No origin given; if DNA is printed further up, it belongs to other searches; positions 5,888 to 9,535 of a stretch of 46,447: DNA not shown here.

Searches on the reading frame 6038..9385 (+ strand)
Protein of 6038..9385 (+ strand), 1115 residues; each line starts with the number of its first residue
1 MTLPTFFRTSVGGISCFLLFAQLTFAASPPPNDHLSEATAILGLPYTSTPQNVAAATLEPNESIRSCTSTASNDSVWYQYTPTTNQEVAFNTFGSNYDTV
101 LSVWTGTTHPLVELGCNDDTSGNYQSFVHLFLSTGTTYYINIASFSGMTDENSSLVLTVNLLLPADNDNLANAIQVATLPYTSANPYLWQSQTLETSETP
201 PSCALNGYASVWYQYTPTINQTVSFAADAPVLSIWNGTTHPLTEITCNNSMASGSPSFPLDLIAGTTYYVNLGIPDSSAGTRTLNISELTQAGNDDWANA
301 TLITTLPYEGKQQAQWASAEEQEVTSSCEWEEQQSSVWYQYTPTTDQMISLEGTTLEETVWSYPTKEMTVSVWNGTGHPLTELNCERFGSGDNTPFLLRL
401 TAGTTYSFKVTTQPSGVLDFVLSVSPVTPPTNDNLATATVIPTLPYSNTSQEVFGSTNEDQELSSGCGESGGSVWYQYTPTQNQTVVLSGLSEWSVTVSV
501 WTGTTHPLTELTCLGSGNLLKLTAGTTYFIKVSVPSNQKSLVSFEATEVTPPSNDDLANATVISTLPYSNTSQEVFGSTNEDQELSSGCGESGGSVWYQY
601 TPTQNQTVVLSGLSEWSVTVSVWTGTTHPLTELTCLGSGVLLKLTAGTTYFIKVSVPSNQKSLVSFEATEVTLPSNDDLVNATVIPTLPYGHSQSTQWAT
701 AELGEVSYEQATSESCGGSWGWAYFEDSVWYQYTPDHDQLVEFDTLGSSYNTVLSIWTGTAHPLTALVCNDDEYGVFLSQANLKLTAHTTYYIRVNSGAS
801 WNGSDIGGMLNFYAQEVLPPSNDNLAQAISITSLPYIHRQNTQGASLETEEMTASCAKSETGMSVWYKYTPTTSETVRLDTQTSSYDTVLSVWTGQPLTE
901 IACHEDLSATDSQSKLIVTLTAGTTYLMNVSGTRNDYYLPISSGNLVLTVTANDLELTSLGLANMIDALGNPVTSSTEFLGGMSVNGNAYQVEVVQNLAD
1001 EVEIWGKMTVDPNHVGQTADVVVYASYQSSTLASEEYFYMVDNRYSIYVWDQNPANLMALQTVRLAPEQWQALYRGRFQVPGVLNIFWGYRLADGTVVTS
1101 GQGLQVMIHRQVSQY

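Call 6: search_protein_families(library=pfam, proteins=[window:6038-9385:+], max_evalue=0.1)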
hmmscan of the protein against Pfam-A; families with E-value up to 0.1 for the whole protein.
window:6038-9385:+ (1115 aa): 1 family
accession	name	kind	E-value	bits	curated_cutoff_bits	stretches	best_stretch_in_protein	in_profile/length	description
PF23759.1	GBD_T9SS_assoc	-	1.3e-28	100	27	4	554-666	2-114/116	Galactose binding domain-like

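Call 7: search_protein_families(library=ncbifam, proteins=[window:6038-9385:+], max_evalue=0.1)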
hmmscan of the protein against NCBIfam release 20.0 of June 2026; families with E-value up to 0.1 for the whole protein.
window:6038-9385:+ (1115 aa): 0 families
